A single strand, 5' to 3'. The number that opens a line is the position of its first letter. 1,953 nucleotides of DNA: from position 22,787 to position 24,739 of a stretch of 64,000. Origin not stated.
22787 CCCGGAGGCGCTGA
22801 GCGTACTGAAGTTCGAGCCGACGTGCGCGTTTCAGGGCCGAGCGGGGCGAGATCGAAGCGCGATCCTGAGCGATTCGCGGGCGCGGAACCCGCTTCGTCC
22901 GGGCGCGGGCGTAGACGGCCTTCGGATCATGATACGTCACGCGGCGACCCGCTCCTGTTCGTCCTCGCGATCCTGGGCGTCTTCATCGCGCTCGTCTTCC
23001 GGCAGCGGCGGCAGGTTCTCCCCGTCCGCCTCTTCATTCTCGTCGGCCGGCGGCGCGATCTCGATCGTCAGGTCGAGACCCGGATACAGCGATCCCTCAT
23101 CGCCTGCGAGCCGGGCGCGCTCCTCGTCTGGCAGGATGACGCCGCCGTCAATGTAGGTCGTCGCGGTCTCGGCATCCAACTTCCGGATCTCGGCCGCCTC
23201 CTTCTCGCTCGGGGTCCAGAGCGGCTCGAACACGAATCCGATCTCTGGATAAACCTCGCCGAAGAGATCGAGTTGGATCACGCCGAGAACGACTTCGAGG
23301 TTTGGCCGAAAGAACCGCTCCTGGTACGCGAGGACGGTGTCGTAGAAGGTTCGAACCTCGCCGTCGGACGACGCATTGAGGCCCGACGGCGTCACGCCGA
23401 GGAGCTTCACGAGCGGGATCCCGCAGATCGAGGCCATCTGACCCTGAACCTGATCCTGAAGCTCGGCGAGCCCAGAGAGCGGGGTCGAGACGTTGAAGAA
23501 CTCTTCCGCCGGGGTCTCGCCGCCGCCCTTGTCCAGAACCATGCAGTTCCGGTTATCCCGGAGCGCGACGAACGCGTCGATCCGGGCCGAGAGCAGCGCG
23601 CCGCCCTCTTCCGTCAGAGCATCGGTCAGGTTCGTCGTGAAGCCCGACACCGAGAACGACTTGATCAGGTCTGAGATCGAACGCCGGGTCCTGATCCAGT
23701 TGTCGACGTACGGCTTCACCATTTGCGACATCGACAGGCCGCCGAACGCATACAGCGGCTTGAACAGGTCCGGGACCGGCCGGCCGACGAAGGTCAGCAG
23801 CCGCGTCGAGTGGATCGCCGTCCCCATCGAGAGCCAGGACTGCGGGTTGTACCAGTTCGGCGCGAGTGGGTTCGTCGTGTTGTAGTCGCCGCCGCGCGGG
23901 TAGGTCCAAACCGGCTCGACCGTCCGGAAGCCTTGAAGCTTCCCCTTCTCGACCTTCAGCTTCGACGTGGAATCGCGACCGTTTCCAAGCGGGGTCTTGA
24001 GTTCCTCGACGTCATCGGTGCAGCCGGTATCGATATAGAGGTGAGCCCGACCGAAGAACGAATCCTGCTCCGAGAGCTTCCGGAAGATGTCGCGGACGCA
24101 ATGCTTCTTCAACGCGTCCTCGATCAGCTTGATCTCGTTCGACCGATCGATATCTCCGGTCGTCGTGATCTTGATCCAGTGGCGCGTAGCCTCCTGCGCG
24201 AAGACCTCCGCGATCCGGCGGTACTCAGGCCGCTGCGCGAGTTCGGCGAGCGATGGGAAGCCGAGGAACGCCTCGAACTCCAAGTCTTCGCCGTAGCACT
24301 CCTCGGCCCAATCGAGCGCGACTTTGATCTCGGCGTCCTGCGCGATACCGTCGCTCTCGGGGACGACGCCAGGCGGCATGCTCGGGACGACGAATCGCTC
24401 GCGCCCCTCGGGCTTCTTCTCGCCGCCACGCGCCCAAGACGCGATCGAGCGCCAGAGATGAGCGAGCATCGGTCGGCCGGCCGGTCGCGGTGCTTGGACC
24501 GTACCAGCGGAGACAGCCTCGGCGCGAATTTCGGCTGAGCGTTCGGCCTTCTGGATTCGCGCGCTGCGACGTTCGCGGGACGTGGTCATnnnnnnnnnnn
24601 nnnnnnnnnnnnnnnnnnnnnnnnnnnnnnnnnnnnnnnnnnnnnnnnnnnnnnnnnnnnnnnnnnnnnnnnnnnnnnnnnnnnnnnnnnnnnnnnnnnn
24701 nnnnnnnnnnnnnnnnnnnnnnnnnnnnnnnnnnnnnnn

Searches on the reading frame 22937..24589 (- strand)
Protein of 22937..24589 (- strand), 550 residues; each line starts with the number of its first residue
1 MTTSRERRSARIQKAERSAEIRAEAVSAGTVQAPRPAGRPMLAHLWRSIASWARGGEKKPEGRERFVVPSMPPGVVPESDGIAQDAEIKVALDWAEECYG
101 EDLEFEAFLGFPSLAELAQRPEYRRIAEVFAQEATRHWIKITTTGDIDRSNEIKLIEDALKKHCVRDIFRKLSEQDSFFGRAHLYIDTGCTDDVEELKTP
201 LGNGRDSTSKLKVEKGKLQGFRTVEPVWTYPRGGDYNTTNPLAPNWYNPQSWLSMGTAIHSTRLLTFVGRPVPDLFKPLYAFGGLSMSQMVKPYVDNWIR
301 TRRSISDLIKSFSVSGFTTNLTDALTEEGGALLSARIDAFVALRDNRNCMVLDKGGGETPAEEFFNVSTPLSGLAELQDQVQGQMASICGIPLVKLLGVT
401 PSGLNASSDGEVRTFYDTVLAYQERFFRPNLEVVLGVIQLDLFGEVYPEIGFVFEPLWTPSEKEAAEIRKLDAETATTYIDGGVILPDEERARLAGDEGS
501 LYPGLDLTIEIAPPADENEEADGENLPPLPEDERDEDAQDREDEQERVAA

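Call 10: search_protein_families(library=pfam, proteins=[window:22937-24589:-])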
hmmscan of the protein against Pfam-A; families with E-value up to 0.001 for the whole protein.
window:22937-24589:- (550 aa): 1 family
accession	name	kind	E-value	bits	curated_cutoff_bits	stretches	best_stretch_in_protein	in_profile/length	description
PF06381.16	Phage_portal_3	-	1.2e-79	268.1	33.8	1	115-477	5-356/357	Phage portal protein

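Call 22: search_dna_similar(query=window:22937-24589:-, collection=phages, mode=protein, max_rows=25)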
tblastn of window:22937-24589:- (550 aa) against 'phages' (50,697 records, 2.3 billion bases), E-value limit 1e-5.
Records with a match: 1198; places in all: 1201; records where one place covers at least 80% of the query: 84.
Best place of each record, by identity: <60% 1198.
By first word of the organism name: Pseudomonas 308; Vibrio 271; Escherichia 107; Acinetobacter 93; Klebsiella 76; Xanthomonas 45; Aeromonas 33; Burkholderia 32; Yersinia 27; Erwinia 24; and 45 more.
By host as written in the record: - 302; Pseudomonas aeruginosa 117; Pseudomonas aeruginosa PAO1 86; Escherichia coli 47; Acinetobacter baumannii 44; Klebsiella pneumoniae 39; Pseudomonas sp. 28; Erwinia amylovora 17; and 279 more.
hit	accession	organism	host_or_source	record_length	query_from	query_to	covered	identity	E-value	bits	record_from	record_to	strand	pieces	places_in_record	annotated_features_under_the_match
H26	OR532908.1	Klebsiella phage RCIP0114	Klebsiella pneumoniae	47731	31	508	87%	43.6%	4e-116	384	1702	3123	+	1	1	hypothetical protein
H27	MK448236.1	Klebsiella phage ST899-OXA48phi17.1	Klesiella pneumoniae ST899-OXA48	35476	72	508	79%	45.7%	1e-114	380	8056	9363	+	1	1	hypothetical protein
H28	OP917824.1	Pseudomonas phage Amjad_SA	Pseudomonas alcaligenes BBS_2079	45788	65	530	85%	42.4%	1e-103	348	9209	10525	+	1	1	hypothetical protein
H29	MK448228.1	Klebsiella phage ST15-VIM1phi2.1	Klebsiella pneumoniae ST15-VIM1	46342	72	508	79%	45.2%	5e-114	378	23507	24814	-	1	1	hypothetical protein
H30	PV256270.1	Klebsiella phage klb_E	Klebsiella pneumoniae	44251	72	508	79%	45.2%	1e-113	377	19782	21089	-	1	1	record has no annotation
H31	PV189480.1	Klebsiella phage KpnBHU6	Klebsiella pneumoniae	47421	72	508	79%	45.2%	1e-113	377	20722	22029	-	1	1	record has no annotation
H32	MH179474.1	Aeromonas phage 62AhydR11PP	Aeromonas hydrophila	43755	14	528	94%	37.9%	1e-99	336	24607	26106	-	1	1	putative portal protein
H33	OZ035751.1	Lambdavirus PDP110P1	-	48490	72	508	79%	44.5%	9e-115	380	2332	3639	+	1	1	record has no annotation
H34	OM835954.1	Klebsiella phage KP12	Klebsiella pneumoniae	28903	72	508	79%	44.5%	4e-114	378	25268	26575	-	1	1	hypothetical protein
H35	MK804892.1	Aeromonas phage 4_D05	Aeromonas rivipollensis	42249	14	527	93%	36.7%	1e-93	319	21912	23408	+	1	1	hypothetical protein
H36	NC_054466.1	Aeromonas phage 4_D05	Aeromonas rivipollensis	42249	14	527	93%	36.7%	1e-93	319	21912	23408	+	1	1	portal protein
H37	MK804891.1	Aeromonas phage 2_D05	Aeromonas rivipollensis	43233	14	527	93%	36.7%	1e-93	319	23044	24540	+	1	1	putative portal protein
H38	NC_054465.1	Aeromonas phage 2_D05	Aeromonas rivipollensis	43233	14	527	93%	36.7%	1e-93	319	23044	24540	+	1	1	portal protein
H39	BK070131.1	Bacteriophage sp.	Helicobacter pametensis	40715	69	525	83%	41.1%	7e-99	334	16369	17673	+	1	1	phage-associated protein, HI1409 family (x2)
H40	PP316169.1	Ralstonia phage RS-CA1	Ralstonia solanacearum and Ralstonia ...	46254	103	505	73%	45.4%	2e-99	336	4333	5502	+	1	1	hypothetical protein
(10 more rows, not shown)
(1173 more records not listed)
